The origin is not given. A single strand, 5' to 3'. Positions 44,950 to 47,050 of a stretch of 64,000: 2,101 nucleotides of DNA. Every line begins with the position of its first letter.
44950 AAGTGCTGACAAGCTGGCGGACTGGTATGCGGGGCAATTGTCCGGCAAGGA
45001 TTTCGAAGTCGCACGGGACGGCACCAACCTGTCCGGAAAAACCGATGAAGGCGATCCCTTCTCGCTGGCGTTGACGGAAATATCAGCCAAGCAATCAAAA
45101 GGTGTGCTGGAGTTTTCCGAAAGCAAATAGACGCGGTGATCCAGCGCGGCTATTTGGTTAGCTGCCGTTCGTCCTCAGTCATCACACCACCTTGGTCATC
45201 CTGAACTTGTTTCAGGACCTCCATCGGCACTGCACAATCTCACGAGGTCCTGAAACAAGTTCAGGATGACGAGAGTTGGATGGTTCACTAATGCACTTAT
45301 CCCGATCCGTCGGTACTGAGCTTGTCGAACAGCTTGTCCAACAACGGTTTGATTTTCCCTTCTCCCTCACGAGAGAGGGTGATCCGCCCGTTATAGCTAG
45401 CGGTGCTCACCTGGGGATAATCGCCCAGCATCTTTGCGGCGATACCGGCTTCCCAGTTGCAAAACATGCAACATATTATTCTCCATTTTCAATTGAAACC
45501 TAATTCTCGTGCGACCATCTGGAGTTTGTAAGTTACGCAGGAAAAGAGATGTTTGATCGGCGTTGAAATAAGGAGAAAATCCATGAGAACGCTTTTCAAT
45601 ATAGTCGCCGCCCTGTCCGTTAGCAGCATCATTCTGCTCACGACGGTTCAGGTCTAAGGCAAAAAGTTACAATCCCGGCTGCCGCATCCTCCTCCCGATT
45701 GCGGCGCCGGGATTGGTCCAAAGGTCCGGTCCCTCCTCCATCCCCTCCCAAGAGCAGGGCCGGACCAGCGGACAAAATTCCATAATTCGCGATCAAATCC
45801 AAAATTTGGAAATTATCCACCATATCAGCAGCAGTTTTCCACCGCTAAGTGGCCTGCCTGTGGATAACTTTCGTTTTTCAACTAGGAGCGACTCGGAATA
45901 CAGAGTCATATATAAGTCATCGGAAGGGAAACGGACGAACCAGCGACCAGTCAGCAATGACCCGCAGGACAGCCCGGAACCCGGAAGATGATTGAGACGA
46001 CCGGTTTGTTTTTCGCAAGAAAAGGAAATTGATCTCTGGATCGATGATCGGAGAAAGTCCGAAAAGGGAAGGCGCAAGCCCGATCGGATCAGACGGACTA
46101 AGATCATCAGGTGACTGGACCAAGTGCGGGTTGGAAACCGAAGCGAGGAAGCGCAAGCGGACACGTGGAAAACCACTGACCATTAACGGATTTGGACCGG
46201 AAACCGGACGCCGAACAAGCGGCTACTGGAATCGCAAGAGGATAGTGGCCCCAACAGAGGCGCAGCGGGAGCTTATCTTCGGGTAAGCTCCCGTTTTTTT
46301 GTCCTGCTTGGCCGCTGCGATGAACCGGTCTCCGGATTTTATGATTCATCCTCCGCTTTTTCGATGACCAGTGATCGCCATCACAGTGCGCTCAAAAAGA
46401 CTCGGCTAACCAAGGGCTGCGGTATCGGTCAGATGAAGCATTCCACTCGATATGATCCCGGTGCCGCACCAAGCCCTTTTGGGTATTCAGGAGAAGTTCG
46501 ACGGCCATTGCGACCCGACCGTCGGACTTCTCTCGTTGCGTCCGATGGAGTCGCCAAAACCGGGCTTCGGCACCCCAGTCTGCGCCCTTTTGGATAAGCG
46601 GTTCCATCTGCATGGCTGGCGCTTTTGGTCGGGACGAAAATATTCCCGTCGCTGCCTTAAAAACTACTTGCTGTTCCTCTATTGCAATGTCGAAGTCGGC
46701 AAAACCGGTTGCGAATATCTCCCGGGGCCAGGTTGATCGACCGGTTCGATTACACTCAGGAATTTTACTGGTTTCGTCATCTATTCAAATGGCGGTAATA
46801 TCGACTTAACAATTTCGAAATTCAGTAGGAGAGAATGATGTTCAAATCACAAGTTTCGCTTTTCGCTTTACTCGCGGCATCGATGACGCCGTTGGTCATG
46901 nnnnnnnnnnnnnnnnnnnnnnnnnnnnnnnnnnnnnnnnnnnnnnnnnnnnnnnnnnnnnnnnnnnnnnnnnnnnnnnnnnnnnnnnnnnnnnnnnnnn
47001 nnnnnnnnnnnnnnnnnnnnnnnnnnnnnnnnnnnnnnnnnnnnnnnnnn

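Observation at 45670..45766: Two tandem CCUCC-loop hairpins (cuckoo/GsrN-like anti-SD sRNA) upstream of katG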

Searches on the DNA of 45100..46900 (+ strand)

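Call 6: search_rna_families(source=window, start=45100, end=46900, threshold=evalue, max_evalue=10, show_alignments=4)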
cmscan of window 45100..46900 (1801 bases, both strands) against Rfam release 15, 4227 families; matches with E-value up to 10: 14.
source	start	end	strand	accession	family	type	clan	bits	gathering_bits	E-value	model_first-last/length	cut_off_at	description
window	45188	45278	+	RF03670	MIR3932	Gene; miRNA;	-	24.4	150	0.078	1-123/123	no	MIR3932 microRNA precursor family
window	45198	45267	-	RF03712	MIR6450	Gene; miRNA;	-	23.7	70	0.085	1-107/107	no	MIR6450 microRNA precursor family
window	45202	45261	-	RF00918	mir-872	Gene; miRNA;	-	22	75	0.2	1-81/81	no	mir-872 microRNA precursor family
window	46733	46788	-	RF00610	SNORD110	Gene; snRNA; snoRNA; CD-box;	CL00076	19.8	64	0.86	1-71/71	no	Small nucleolar RNA SNORD110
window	46491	46534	+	RF03992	mir-6302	Gene; miRNA;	-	17.9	90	1.9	9-71/79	no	mir-6302 microRNA precursor family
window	45666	45723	-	RF01365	CRISPR-DR52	Gene; CRISPR;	-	17.6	50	5.3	1-37/37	no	CRISPR RNA direct repeat element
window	45668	45771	+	RF02344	ar14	Gene; sRNA;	-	17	58.8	2.2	1-123/123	no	Alphaproteobacterial ar14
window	45204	45261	+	RF00744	mir-361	Gene; miRNA;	-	16.8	70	4.7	1-71/71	no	mir-361 microRNA precursor family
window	46005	46028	+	RF01667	rox1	Cis-reg;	-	16.5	58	5.8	1-59/59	no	Drosophila rox1 ncRNA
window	46209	46300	+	RF02241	Xoo2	Gene; sRNA;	-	15.8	45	5.2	1-78/78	no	Xanthomonadaceae sRNA Xoo2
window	45195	45273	-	RF03212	mir-2788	Gene; miRNA;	-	15.4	62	8.2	1-92/92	no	mir-2788 microRNA precursor family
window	46045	46141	+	RF02003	group-II-D1D4-4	Intron;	CL00102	13.2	49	5.2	1-138/138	no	Group II catalytic intron D1-D4-4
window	45732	45863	+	RF02132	HOXB13-AS1_1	Gene; lncRNA;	-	12.9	60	8.8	1-136/136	no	HOXB13 antisense RNA 1 conserved region 1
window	45734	45804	-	RF02042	HOTTIP_3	Gene; lncRNA;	-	10.2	50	1.2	1-353/353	no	HOXA transcript at the distal tip, conserved region 3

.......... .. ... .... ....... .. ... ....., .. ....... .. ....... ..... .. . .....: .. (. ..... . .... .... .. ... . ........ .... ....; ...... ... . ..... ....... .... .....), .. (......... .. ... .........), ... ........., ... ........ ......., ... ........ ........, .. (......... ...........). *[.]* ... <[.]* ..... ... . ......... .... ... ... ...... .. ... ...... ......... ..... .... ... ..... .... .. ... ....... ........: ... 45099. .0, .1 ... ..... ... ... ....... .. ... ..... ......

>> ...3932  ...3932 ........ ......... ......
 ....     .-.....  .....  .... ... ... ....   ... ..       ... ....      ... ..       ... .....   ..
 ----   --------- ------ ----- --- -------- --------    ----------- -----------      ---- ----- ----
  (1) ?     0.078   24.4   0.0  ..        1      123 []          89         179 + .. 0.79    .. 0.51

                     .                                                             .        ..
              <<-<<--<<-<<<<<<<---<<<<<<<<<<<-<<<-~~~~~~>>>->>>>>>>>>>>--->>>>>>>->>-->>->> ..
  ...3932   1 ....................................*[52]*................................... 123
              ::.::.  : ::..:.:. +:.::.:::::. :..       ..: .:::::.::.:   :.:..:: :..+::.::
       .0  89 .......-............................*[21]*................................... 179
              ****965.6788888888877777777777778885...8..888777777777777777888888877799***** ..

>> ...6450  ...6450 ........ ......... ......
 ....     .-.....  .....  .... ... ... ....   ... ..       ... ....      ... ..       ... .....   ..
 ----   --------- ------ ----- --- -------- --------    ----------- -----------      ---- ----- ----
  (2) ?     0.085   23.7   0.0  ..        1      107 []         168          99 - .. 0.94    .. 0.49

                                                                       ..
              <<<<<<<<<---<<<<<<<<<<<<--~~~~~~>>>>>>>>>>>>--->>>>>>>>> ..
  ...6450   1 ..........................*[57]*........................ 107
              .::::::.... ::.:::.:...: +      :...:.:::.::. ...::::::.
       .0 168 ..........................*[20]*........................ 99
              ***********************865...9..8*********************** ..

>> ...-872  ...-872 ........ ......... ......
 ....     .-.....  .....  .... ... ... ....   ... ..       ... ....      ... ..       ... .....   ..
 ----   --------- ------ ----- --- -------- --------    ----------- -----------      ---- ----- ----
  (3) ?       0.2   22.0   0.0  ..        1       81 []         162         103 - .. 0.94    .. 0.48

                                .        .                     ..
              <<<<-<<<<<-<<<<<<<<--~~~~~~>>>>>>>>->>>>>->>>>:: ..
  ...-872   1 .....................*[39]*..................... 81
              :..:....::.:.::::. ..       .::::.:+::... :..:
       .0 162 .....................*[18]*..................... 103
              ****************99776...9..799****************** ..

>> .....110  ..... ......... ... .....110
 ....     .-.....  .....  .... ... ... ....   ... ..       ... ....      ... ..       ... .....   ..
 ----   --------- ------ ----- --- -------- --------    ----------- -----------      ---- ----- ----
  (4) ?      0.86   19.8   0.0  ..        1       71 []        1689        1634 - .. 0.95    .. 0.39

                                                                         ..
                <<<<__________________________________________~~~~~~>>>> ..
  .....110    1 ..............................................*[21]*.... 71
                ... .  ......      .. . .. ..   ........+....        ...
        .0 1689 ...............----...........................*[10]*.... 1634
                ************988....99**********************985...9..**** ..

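Call 9: search_rna_families(source=window, start=45640, end=45800, threshold=evalue, max_evalue=10, show_alignments=6)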
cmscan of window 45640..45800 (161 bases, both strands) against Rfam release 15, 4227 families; matches with E-value up to 10: 12.
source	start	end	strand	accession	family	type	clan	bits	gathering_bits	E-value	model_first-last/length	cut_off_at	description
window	45671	45737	+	RF02345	ar15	Gene; sRNA;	CL00108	19.7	40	0.035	1-112/112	no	Alphaproteobacterial ar15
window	45668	45770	+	RF02833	Scr3202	Gene; sRNA;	-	18.4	52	1.1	1-95/95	no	Streptomyces RNA 3202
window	45666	45723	-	RF01365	CRISPR-DR52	Gene; CRISPR;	-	17.6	50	0.48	1-37/37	no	CRISPR RNA direct repeat element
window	45668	45771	+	RF02344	ar14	Gene; sRNA;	-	17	58.8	0.2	1-123/123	no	Alphaproteobacterial ar14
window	45715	45774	-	RF04132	mir-4436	Gene; miRNA;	-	12.7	74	4.7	1-85/85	no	mir-4436 microRNA precursor family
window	45676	45724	+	RF03006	M23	Gene; sRNA;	-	12.7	41.2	6.3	1-53/53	no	M23 RNA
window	45723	45766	+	RF02497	Atu_C10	Gene; sRNA;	-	12.6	60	3.5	34-79/89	no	Rhizobiales sRNA Atu_C10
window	45664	45721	+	RF02000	MIR1846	Gene; miRNA;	-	12.5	77.5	9.6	1-110/110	no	MIR1846 microRNA precursor family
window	45652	45715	+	RF02791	CcsR1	Gene; sRNA;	-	11.2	65.3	2.2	1-83/83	no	Conserved CCUCCUCCC motif stress-induced RNA 1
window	45651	45749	-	RF00060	HgcE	Gene; snRNA; snoRNA; HACA-box;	-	10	50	6.4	1-130/130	no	HgcE RNA (Pab105)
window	45728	45749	-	RF02040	HOTTIP_1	Gene; lncRNA;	-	8.9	50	9.5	1-57/57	no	HOXA transcript at the distal tip, conserved region 1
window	45682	45704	+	RF00628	RgsA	Gene; sRNA;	-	7.9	88.4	5.2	171-194/194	no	RgsA sRNA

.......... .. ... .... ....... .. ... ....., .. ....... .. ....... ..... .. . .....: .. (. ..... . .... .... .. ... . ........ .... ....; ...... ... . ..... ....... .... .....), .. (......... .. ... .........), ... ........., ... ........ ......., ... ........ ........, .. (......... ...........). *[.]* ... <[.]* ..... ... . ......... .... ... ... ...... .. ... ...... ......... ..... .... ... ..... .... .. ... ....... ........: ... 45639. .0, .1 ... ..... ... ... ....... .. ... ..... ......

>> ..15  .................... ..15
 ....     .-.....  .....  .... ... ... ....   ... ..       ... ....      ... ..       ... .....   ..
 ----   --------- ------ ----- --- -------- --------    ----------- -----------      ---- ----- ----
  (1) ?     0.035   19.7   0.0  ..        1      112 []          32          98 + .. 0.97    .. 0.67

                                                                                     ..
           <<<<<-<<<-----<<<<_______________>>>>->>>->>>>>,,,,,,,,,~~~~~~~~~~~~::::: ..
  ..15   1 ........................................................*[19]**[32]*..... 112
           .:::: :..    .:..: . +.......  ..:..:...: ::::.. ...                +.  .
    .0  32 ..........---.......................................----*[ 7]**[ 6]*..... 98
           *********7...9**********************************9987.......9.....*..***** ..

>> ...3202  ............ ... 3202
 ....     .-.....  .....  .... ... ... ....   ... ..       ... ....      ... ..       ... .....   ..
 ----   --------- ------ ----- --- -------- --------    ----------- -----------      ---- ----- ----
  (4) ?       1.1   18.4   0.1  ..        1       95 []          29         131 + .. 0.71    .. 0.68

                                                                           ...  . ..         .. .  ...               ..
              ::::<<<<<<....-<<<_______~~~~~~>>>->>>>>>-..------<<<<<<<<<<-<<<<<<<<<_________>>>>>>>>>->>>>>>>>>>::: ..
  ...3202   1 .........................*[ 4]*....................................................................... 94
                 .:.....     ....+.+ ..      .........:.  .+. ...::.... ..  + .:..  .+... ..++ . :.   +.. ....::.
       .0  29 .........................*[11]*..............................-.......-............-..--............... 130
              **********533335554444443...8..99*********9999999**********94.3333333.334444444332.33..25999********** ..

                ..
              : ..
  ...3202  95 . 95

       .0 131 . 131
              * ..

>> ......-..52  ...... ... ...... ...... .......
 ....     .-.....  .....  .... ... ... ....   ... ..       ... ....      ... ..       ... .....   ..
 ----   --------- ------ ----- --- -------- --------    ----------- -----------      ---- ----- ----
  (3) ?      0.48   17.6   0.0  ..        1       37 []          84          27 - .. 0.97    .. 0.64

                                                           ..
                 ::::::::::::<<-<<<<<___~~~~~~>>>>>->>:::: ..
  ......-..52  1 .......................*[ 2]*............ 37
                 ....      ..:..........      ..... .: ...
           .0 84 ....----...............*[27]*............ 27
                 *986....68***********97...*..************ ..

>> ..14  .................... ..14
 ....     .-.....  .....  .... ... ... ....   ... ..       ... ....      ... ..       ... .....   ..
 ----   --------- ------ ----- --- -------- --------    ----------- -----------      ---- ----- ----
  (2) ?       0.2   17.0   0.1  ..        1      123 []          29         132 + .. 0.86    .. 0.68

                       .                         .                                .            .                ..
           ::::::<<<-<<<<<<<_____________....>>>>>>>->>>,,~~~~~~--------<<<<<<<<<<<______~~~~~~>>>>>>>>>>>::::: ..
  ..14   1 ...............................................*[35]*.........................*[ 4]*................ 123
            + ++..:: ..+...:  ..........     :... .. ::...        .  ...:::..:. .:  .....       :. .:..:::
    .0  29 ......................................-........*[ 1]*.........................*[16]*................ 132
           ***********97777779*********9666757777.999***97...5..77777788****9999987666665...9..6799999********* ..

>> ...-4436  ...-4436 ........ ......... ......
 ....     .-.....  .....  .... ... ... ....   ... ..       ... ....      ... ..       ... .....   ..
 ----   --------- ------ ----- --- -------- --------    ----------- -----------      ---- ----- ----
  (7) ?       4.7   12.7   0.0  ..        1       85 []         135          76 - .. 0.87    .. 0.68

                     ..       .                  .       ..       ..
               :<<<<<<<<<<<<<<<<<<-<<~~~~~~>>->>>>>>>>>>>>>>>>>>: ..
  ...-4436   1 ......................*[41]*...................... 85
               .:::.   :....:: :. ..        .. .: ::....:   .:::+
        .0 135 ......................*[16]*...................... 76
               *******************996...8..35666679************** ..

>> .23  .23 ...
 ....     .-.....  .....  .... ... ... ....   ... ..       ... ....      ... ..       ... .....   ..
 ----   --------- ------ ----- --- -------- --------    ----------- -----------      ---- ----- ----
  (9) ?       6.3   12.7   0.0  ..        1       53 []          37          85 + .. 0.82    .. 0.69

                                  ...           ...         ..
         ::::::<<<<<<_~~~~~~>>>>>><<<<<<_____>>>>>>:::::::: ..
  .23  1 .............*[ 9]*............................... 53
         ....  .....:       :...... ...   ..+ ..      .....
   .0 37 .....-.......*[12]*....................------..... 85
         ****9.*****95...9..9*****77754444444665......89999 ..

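Call 68: build_rna_model(alignment_id=A3, structure=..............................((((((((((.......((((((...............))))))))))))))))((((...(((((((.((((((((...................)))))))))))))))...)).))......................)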
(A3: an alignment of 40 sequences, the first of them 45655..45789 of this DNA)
Model R1 built from alignment A3 (40 sequences, 171 columns); structure: as given.
model positions 135; base pairs 35; branch points 1; effective number of sequences 2.09; information 0.59 bits per position. Calibrated on 0.2 Mb of random sequence (short: E-values are rough).
structure used (alignment columns):
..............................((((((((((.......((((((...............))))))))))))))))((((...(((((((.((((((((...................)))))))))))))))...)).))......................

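Call 70: search_with_rna_model(model_id=R1, sources=[L047, L048, L049, L050, L051, L052, L053, L054, L055, L056, L057, L058, L059, L060, L061, L062, L063, L064, L065, L066, L067, L068, L069, L070, L071, L072, L073, L074, L075, L076, L077, L078, L079, L080, L081, L082, L083, L084, L085, L086, L087, L088, L089, L090, L091, L092, L093, L094, L095, L096, L097, L098, L099, L100, L101, L102, L103, L104, L105, L106, L107, L108, L109, L110, L111, L112, L113, L114, L115, L116, L117, L118, L119, L120, L121, L122, L123, L124, L125, L126, L127, L128, L129, L130, L131, L132, L133, L134, L135, L136, L137, L138, L139, L140, L141, L142, L143, L144, L145, L146], max_evalue=0.01)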
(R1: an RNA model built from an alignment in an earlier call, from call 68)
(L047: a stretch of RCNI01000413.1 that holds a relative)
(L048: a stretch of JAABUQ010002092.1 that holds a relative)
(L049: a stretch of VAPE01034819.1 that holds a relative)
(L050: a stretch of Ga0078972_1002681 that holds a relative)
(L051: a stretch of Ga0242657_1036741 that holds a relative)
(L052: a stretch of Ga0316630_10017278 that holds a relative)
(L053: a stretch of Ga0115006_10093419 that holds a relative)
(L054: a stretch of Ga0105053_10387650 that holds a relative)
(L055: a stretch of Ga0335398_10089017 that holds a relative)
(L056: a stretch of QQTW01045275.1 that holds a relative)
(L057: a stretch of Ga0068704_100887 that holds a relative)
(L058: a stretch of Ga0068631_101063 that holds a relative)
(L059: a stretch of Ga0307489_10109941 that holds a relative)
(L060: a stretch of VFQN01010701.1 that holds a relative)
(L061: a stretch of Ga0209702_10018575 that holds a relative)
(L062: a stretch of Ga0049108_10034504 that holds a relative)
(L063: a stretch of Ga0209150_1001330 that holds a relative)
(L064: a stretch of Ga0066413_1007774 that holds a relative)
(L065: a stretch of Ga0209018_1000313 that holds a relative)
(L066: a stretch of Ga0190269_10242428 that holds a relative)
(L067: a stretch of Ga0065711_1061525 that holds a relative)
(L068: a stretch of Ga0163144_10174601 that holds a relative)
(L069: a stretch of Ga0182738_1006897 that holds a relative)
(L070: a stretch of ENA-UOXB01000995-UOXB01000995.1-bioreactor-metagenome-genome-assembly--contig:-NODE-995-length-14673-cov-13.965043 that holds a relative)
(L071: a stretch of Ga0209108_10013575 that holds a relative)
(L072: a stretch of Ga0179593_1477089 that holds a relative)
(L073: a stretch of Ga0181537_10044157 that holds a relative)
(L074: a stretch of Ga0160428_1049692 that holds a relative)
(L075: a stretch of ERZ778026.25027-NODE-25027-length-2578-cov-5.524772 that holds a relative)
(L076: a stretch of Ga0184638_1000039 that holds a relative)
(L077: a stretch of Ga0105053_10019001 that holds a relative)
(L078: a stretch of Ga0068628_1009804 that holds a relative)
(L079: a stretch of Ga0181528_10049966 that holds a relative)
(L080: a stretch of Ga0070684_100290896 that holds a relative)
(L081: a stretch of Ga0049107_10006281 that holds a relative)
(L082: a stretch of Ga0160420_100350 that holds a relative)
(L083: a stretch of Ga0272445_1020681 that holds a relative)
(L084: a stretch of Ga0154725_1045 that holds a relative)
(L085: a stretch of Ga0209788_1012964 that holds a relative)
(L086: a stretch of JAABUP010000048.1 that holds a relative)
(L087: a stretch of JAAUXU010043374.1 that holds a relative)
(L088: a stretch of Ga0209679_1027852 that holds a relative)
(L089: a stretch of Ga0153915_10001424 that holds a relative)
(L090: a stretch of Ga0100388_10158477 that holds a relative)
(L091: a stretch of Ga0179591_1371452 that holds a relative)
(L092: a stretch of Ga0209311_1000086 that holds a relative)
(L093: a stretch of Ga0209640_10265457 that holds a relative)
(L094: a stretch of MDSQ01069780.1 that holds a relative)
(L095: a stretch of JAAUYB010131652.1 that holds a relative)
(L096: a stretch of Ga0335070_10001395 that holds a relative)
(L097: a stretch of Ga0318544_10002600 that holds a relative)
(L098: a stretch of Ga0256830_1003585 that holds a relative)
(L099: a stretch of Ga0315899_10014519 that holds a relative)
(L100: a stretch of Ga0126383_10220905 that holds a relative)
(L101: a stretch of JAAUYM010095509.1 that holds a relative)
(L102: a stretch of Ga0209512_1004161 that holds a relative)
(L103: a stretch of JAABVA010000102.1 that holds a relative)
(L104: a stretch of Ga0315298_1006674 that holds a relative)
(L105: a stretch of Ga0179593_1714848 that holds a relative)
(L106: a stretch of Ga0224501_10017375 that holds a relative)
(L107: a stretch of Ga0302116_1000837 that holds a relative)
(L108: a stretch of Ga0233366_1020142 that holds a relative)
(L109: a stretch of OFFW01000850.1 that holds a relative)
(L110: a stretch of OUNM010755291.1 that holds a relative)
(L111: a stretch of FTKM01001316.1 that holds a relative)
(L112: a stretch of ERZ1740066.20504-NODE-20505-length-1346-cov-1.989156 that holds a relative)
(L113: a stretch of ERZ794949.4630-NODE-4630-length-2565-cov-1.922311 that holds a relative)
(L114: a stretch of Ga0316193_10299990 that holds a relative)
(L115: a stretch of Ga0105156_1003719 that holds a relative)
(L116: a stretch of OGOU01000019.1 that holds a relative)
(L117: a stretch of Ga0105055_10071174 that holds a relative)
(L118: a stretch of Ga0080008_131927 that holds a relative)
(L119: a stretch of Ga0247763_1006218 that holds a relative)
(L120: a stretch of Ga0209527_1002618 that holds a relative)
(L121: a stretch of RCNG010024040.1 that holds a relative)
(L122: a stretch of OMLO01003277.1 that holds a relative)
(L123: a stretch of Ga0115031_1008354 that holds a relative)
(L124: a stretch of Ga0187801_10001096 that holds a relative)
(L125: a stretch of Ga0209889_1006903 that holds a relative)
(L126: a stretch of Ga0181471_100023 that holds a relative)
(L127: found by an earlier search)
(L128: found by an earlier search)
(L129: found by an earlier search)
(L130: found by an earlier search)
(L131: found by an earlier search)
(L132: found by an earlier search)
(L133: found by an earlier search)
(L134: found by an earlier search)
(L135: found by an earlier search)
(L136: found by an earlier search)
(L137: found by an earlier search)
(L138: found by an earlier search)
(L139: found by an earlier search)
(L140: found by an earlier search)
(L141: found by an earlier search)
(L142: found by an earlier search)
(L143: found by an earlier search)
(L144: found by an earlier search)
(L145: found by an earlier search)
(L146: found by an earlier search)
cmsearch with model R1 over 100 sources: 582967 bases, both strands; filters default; matches with E-value up to 0.01: 2.
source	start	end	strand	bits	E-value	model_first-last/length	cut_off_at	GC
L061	3937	4071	+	149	6.2e-50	1-135/135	no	0.6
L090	875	1011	-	124.1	4.6e-41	1-135/135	no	0.59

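Call 71: search_with_rna_model(model_id=R1, source=window, max_evalue=1)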
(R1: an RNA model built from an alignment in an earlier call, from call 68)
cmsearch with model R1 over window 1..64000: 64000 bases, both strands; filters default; matches with E-value up to 1: 2.
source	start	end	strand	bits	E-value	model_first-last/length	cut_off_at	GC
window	45655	45789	+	150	2.8e-51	1-135/135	no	0.59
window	1530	1636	-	12.6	0.025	1-135/135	no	0.63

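Call 83: search_rna_families(source=window, start=45915, end=46305, threshold=evalue, max_evalue=10, show_alignments=0)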
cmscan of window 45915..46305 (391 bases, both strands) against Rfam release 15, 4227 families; matches with E-value up to 10: 4.
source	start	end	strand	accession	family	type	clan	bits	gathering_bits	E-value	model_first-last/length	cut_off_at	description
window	46005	46028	+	RF01667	rox1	Cis-reg;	-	16.5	58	1.3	1-59/59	no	Drosophila rox1 ncRNA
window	46209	46300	+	RF02241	Xoo2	Gene; sRNA;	-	15.8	45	1.1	1-78/78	no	Xanthomonadaceae sRNA Xoo2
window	45926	45966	+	RF01074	RF_site1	Cis-reg; frameshift_element;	-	14.4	40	5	1-40/40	no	Putative RNA-dependent RNA polymerase ribosomal frameshift site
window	46045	46141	+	RF02003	group-II-D1D4-4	Intron;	CL00102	13.2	49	1.1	1-138/138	no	Group II catalytic intron D1-D4-4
